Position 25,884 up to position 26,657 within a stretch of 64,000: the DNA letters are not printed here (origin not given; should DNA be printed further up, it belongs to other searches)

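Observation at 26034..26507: Orphan type IV pilin-like gene with class III signal peptide and no assembly genes nearby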

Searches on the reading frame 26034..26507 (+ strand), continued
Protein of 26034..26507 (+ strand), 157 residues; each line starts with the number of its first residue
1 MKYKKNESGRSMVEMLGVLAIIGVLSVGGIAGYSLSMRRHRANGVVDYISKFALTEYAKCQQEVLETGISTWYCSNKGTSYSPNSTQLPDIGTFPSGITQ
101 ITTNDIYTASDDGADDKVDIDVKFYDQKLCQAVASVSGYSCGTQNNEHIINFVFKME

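Call 83: search_protein_families(library=ncbifam, proteins=[L025:7551-8144:+, L080:4473-5063:-, L067:9974-10645:+, L067:1347-2090:+, L067:3700-4977:+, L067:4952-6403:+, L067:9162-9851:+, L067:123-1289:+], max_evalue=0.001)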
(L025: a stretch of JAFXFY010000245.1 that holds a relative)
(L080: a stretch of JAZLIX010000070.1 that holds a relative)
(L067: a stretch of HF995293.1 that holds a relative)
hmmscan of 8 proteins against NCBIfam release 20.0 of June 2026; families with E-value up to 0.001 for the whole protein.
L025:7551-8144:+ (198 aa): 6 families
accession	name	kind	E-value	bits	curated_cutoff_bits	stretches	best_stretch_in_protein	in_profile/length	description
NF009949.0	PRK13413.1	equivalog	7.8e-88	293.5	272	1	1-197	1-196/203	master DNA invertase Mpi family serine-type recombinase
NF047344.1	SCCmet_CcrA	equivalog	1.3e-08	34.5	700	1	3-143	5-147/442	cassette chromosome recombinase CcrA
NF049883.1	resolv_YneB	equivalog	6.9e-08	32.2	175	1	5-135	5-139/211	YneB family resolvase-like protein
NF041201.1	recomb_XisF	equivalog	2.4e-07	30.1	375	1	2-168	1-167/465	fdxN element excision recombinase XisF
NF033518.0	transpos_IS607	equivalog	4.1e-06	26.4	110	1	2-75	56-135/187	IS607 family transposase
NF047343.1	SCCmet_CcrB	equivalog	0.00025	19.8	900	1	3-136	10-149/542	cassette chromosome recombinase CcrB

L080:4473-5063:- (197 aa): 4 families
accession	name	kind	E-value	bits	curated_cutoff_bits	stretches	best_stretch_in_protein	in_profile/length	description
NF009949.0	PRK13413.1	equivalog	6.1e-77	257.9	272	1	1-196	1-196/203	master DNA invertase Mpi family serine-type recombinase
NF041201.1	recomb_XisF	equivalog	2e-11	43.6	375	1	2-180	1-182/465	fdxN element excision recombinase XisF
NF049883.1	resolv_YneB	equivalog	1.3e-06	28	175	1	5-150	5-154/211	YneB family resolvase-like protein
NF033518.0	transpos_IS607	equivalog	1.2e-05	25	110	1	2-81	56-138/187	IS607 family transposase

L067:9974-10645:+ (223 aa): 0 families

L067:1347-2090:+ (247 aa): 0 families

L067:3700-4977:+ (425 aa): 0 families

L067:4952-6403:+ (483 aa): 1 family
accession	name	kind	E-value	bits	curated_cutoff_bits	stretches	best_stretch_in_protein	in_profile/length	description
TIGR03021.1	pilP_fam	equivalog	9e-08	33.2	34.65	1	308-415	5-116/119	type IV pilus biogenesis protein PilP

L067:9162-9851:+ (229 aa): 0 families

L067:123-1289:+ (388 aa): 0 families

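Call 95: search_protein_families(library=pfam, proteins=[L067:11782-12216:-, L067:12238-12768:-, L067:12999-13682:+, L067:13672-14421:+, L067:14403-15881:+, L067:15928-17316:+, L067:17373-17903:-, L079:13-1461:+, L079:17220-18191:-, L079:18770-19426:+], max_evalue=0.001)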
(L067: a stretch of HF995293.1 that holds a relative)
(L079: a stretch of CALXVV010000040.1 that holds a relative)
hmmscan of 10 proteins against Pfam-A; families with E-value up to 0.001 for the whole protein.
L067:11782-12216:- (144 aa): 1 family
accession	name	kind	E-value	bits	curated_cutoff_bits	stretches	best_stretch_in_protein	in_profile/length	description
PF00156.33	Pribosyltran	-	1e-13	51.4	26.3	1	9-143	2-152/158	Phosphoribosyl transferase domain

L067:12238-12768:- (176 aa): 4 families
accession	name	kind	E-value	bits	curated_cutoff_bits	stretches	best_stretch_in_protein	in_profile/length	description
PF08534.16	Redoxin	-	3.1e-15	56.7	26.6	1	35-161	6-140/148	Redoxin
PF00578.27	AhpC-TSA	-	4.2e-14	53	26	1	34-147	4-119/124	AhpC/TSA family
PF13905.12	Thioredoxin_8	-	1.2e-09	38.8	27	1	56-148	2-93/94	Thioredoxin-like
PF13098.12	Thioredoxin_2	-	3.2e-06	27.9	27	1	54-157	4-95/104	Thioredoxin-like domain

L067:12999-13682:+ (227 aa): 2 families
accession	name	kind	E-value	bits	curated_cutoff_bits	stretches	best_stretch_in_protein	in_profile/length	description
PF00092.34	VWA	-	1.5e-06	29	23.8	1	27-184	3-154/174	von Willebrand factor type A domain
PF13519.12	VWA_2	-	4.3e-05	24.5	27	1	27-140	2-107/107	von Willebrand factor type A domain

L067:13672-14421:+ (249 aa): 1 family
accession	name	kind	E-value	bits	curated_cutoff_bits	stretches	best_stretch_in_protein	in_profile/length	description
PF13672.11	PP2C_2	-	3.5e-38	131.7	24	1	16-228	1-208/209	Protein phosphatase 2C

L067:14403-15881:+ (492 aa): 1 family
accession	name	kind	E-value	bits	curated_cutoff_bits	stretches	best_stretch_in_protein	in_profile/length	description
PF00069.31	Pkinase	-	9.3e-11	42.1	31.7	1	127-318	85-262/263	Protein kinase domain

L067:15928-17316:+ (462 aa): 1 family
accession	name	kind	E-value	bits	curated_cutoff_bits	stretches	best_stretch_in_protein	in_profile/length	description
PF03060.21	NMO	-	2.2e-07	31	28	1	143-323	132-286/331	Nitronate monooxygenase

L067:17373-17903:- (176 aa): 3 families
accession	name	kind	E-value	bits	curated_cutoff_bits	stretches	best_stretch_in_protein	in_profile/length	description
PF01381.28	HTH_3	-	1.3e-09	38.4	23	1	44-98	1-55/55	Helix-turn-helix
PF12844.13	HTH_19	-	7.6e-06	26.2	30.2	1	41-99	1-59/64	Helix-turn-helix domain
PF13560.12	HTH_31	-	5.4e-05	23.9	27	1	40-95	2-58/64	Helix-turn-helix domain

L079:13-1461:+ (482 aa): 0 families

L079:17220-18191:- (323 aa): 3 families
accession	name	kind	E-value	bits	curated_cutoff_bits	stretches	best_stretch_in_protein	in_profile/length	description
PF07479.19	NAD_Gly3P_dh_C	-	6.7e-38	130.5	25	1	176-308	1-141/142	NAD-dependent glycerol-3-phosphate dehydrogenase C-terminus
PF01210.29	NAD_Gly3P_dh_N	-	2.5e-16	60.5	23.1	1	4-155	2-156/158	NAD-dependent glycerol-3-phosphate dehydrogenase N-terminus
PF20618.3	GPD_NAD_C_bact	-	2.7e-09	37.9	27.6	1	237-293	3-65/66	Bacterial GPD, NAD-dependent C-terminal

L079:18770-19426:+ (218 aa): 1 family
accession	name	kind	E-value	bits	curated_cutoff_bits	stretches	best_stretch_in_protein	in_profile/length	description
PF00881.29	Nitroreductase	-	3.5e-16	60.3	23.5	1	62-215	1-167/167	Nitroreductase family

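Call 98: fold_search(model_id=the predicted structure, library=pdb)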
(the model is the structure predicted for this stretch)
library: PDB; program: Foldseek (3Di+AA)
matches with E <= 10: 270; with E <= 0.001: 0
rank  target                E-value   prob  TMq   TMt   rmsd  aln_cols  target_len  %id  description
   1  2kx2_MODEL_1_A        1.3e-02  0.98  0.26  0.38   3.6        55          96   14  The solution structure of MTH1821 (released 2011-04-27)
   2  9iuf_A                1.2e-01  0.75  0.39  0.32   7.8       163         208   15  Cryo-EM structure of the type IVb pilus from enterotoxigenic Escherichia coli (released 2025-05-28)
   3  3ke6_B                1.9e-01  0.25  0.22  0.12  10.2       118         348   12  The crystal structure of the RsbU and RsbW domains of Rv1364c from Mycobacterium tuberculosis (released 2010-11-10)
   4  9dd0_D                2.3e-01  0.13  0.20  0.25  11.8       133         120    8  Designed allosteric facilitated dissociation switch AS1 in complex state TH with methylated lysines, crystal #2 (released 2025-08-20)
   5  8iff_A                3.5e-01  0.13  0.25  0.08  15.9       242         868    6  Cryo-EM structure of Arabidopsis phytochrome A. (released 2023-08-02)
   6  8a9w                  3.9e-01  0.35  0.24  0.42   4.4        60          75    5  Crystal structure of PulL C-ter domain (released 2023-01-11)
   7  5a0w_G                4.2e-01  0.20  0.17  0.16   5.7        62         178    6  THE CRYSTAL STRUCTURE OF I-DMOI E117A IN COMPLEX WITH ITS TARGET DNA AND IN THE PRESENCE OF 2MM MN (released 2016-05-11)
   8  3ke6_A                4.4e-01  0.18  0.24  0.13  10.0       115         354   13  The crystal structure of the RsbU and RsbW domains of Rv1364c from Mycobacterium tuberculosis (released 2010-11-10)
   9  9j8v                  4.7e-01  0.30  0.26  0.03   4.9        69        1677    9  TSWV L protein in complex with ribavirin 5-triphosphate (released 2025-04-16)
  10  1dq3                  5.0e-01  0.47  0.25  0.10   3.9        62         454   14  CRYSTAL STRUCTURE OF AN ARCHAEAL INTEIN-ENCODED HOMING ENDONUCLEASE PI-PFUI (released 2000-07-05)
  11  1q5f_MODEL_1_A        5.0e-01  0.38  0.26  0.27   7.3        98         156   15  NMR Structure of Type IVb pilin (PilS) from Salmonella typhi (released 2004-07-27)
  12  8qhd_D                6.8e-01  0.12  0.25  0.04  26.9       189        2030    8  Hantaan virus polymerase in hexameric state (released 2024-03-27)
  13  7vsx                  7.6e-01  0.18  0.27  0.26   7.0        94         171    8  Crystal structure of QL-nanoKAZ (Reverse mutant of nanoKAZ with L18Q and V27L) (released 2022-08-24)
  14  8ki7_A                8.1e-01  0.16  0.22  0.03   5.6        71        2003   10  Structure of Tomato spotted wilt virus L protein contained endoH domain binding to 3'5'vRNA (released 2024-09-25)
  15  8ci5_A                8.1e-01  0.12  0.26  0.05  11.9       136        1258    7  Structure of the SNV L protein bound to 5' RNA (released 2023-07-19)
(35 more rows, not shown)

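Call 101: find_related_loci(query=A1, collection=viral_contigs, flank=5000)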
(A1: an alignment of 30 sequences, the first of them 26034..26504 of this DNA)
Query A1 (157 aa) in viral_contigs; peptide patterns used: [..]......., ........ (x = any residue, [..] = any of these).
22 stretches matched a pattern, but none encodes a relative of the query by tblastn (E <= 1e-3).
